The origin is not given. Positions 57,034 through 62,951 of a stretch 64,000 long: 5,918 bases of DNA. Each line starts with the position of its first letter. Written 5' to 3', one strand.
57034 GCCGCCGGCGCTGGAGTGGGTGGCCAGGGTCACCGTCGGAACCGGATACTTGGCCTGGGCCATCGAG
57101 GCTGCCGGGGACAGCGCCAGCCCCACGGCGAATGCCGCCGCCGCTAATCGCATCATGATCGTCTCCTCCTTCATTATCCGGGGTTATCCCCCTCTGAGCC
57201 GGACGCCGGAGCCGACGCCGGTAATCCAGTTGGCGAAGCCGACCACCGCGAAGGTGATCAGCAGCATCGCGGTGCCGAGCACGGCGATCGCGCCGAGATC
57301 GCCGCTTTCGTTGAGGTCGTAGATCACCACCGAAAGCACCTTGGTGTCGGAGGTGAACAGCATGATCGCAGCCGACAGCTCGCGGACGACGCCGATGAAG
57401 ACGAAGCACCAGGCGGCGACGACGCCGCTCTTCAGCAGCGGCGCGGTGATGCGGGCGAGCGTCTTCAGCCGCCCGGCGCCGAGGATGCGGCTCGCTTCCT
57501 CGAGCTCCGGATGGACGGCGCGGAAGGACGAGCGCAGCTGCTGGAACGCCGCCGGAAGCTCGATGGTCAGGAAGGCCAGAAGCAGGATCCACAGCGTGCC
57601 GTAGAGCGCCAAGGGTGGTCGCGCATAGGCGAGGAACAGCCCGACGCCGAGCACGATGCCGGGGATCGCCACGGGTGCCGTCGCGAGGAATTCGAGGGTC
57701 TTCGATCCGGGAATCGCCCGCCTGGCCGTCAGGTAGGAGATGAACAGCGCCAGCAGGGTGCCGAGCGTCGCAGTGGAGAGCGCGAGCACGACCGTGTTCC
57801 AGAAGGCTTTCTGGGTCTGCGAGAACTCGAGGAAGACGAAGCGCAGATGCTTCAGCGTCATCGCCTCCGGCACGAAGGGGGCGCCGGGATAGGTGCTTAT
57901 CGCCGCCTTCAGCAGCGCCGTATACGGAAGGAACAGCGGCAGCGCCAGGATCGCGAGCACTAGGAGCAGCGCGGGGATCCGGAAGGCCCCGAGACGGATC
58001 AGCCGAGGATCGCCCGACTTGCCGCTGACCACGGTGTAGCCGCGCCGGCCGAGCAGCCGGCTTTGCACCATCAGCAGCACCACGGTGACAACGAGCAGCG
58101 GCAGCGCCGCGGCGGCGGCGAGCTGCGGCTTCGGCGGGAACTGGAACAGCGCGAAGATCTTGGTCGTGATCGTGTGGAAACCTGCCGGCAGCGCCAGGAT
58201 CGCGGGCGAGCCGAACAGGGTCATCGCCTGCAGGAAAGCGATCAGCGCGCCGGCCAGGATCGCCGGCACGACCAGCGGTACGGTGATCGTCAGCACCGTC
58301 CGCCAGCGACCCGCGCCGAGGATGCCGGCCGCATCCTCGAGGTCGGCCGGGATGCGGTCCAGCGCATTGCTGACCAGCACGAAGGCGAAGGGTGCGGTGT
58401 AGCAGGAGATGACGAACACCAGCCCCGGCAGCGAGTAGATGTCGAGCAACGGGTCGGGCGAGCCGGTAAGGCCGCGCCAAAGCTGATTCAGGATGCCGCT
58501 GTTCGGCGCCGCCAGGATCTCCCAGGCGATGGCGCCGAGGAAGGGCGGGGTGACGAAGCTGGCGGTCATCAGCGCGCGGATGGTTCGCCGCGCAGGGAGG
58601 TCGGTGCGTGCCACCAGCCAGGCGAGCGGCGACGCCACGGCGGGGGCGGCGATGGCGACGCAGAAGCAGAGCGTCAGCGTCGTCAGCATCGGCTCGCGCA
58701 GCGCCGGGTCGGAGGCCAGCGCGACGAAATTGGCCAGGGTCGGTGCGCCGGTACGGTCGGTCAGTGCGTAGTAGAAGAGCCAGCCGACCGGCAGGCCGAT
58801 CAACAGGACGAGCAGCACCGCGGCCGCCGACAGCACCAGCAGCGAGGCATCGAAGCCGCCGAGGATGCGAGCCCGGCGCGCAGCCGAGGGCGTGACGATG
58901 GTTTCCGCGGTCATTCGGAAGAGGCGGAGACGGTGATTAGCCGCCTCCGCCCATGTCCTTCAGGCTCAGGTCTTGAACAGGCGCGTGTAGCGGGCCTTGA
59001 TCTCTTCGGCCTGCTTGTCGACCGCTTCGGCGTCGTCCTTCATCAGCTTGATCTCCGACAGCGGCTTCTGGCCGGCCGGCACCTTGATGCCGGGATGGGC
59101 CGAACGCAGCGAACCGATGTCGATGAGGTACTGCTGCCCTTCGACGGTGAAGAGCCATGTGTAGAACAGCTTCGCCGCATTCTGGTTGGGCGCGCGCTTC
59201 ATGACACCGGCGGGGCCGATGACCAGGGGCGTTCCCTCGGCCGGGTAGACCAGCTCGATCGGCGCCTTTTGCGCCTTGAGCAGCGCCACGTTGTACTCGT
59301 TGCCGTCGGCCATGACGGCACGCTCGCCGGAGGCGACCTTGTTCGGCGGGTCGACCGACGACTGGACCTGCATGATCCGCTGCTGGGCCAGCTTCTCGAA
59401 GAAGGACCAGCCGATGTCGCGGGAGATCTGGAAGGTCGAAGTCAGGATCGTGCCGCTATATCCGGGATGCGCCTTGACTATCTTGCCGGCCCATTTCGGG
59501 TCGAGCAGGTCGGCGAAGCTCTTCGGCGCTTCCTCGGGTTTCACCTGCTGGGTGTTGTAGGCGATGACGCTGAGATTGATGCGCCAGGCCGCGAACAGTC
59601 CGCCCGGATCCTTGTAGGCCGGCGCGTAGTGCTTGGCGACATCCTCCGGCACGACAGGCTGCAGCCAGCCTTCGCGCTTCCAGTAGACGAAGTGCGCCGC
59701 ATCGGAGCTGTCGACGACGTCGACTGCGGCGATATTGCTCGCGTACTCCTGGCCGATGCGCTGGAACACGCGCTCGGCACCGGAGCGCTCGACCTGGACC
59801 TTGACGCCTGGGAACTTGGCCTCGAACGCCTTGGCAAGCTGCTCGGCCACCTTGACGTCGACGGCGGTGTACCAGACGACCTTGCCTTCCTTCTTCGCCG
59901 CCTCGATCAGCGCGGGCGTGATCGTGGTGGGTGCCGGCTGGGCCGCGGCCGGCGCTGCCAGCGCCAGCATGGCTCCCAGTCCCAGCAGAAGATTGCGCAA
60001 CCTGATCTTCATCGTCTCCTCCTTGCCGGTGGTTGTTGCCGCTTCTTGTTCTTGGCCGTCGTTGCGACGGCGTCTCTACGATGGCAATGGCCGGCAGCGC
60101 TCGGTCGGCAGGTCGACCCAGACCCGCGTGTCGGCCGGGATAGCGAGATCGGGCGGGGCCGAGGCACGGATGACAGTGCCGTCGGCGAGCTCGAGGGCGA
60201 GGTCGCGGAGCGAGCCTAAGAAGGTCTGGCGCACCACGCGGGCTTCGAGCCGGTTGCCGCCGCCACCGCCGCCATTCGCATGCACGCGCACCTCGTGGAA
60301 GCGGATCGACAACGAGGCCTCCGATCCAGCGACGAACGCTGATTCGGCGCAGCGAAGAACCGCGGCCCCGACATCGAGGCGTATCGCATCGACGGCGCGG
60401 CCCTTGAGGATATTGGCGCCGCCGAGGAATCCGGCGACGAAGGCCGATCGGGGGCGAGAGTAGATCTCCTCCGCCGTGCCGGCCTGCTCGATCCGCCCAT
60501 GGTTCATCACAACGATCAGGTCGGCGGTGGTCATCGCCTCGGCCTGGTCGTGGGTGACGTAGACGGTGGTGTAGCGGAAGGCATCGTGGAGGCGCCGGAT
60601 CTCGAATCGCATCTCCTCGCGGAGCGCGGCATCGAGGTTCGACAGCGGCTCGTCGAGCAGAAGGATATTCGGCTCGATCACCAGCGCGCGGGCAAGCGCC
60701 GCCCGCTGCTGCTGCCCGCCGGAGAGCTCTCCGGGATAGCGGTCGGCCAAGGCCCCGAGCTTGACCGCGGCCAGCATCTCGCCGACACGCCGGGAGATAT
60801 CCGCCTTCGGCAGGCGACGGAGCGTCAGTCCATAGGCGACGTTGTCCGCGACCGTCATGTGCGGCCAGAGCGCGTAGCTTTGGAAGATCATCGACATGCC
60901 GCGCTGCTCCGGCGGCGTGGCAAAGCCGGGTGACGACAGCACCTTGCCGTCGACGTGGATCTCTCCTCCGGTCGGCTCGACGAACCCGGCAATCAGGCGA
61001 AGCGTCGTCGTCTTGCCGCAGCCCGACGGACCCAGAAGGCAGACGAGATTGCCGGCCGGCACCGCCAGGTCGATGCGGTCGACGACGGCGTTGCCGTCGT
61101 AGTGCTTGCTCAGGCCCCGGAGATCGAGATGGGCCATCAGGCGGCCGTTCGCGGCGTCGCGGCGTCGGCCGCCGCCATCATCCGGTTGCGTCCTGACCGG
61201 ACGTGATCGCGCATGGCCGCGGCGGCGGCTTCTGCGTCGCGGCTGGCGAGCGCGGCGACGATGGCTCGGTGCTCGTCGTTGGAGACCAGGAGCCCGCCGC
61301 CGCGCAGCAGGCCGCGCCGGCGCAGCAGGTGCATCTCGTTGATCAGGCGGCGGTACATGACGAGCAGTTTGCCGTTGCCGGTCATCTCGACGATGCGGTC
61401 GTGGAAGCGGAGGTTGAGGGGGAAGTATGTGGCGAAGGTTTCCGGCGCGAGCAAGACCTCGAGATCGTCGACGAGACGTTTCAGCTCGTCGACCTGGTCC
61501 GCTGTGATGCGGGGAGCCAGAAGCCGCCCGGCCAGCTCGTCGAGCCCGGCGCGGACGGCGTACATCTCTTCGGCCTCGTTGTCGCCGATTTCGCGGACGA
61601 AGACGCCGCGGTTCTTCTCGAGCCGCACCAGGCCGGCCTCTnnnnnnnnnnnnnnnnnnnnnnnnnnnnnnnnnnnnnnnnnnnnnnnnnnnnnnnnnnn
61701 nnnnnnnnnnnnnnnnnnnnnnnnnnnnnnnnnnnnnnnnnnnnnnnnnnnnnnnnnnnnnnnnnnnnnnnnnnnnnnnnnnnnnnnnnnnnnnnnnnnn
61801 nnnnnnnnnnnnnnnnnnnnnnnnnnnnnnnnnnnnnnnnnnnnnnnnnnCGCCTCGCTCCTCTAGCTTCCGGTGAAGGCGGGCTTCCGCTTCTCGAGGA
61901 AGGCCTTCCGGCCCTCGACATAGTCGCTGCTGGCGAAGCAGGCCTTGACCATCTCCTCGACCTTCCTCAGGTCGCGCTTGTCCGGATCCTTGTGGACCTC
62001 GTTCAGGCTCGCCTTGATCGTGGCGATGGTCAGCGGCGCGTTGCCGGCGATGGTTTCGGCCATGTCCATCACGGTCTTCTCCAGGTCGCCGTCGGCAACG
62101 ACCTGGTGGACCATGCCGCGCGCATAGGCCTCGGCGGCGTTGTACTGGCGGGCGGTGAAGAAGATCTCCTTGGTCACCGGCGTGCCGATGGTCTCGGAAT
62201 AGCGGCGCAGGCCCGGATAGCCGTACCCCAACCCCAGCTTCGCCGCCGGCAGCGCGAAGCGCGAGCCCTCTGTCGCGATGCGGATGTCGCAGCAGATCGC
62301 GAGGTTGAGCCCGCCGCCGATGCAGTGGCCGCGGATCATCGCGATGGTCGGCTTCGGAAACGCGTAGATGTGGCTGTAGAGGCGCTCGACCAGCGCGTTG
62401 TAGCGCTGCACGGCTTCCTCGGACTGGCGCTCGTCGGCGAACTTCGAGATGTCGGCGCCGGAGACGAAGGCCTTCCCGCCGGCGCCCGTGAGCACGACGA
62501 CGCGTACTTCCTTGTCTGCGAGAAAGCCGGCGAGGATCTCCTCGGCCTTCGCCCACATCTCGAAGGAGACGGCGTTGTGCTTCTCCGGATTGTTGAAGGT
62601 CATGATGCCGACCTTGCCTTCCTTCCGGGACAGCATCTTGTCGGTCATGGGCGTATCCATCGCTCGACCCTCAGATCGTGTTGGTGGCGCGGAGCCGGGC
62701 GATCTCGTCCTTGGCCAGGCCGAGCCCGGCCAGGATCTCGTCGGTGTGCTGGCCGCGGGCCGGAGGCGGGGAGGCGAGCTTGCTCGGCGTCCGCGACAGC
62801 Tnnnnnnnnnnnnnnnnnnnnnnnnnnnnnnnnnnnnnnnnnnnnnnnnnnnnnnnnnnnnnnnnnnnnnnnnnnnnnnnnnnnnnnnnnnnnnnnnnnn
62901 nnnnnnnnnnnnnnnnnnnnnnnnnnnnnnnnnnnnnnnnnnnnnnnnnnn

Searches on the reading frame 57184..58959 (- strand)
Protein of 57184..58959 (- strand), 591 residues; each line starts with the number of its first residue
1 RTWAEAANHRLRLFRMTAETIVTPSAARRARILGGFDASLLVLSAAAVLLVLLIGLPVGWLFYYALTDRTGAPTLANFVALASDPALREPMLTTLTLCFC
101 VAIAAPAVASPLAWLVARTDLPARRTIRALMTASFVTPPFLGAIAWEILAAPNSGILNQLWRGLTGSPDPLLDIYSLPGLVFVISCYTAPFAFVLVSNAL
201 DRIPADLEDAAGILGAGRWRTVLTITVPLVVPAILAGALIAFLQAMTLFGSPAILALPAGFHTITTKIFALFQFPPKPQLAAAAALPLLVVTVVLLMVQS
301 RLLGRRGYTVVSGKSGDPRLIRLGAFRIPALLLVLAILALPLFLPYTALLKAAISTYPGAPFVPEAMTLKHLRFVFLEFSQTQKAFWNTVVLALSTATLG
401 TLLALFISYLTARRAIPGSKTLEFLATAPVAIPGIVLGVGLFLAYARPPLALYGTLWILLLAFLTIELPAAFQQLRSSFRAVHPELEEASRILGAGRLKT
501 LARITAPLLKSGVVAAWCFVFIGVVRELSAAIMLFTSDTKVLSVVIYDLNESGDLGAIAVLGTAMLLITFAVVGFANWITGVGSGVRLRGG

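Call 48: search_protein_families(library=pfam, proteins=[window:57184-58959:-], max_evalue=0.001)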
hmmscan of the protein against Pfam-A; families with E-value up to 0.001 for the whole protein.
window:57184-58959:- (591 aa): 1 family
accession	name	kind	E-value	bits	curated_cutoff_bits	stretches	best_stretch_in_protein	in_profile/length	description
PF00528.27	BPD_transp_1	-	1.9e-22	80.3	26.4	2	110-301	2-177/184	Binding-protein-dependent transport system inner membrane component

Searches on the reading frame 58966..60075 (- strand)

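Call 48: search_protein_families(library=pfam, proteins=[window:58966-60075:-], max_evalue=0.001)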
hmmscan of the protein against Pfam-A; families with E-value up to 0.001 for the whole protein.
window:58966-60075:- (369 aa): 4 families
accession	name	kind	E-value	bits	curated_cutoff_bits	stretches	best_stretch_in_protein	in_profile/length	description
PF13343.11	SBP_bac_6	-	4.3e-19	69.4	24.6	1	119-330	5-224/245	Bacterial extracellular solute-binding protein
PF01547.30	SBP_bac_1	-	4e-17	63.6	26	1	77-315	10-307/307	Bacterial extracellular solute-binding protein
PF13531.11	SBP_bac_11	-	1.3e-16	61.5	25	1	75-318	11-222/227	Bacterial extracellular solute-binding protein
PF13416.11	SBP_bac_8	-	2.4e-16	60.8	27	1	79-328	1-263/279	Bacterial extracellular solute-binding protein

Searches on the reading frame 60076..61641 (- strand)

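Call 48: search_protein_families(library=pfam, proteins=[window:60076-61641:-], max_evalue=0.001)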
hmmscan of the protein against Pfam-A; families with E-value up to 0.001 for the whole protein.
window:60076-61641:- (521 aa): 2 families
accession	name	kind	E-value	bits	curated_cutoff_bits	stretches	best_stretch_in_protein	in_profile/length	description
PF00005.33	ABC_tran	-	4.3e-34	118.5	25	1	188-333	2-136/137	ABC transporter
PF08402.16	TOBE_2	-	5.3e-08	33.3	21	1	444-517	1-74/76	TOBE domain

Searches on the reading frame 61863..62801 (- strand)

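Call 48: search_protein_families(library=pfam, proteins=[window:61863-62801:-], max_evalue=0.001)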
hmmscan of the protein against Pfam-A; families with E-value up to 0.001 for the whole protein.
window:61863-62801:- (312 aa): 2 families
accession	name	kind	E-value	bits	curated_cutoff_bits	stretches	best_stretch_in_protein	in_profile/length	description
PF00378.25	ECH_1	-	1.1e-59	202.3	27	1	61-311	3-250/251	Enoyl-CoA hydratase/isomerase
PF16113.10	ECH_2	-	6.1e-34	118.5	27.2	1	64-296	1-233/335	Enoyl-CoA hydratase/isomerase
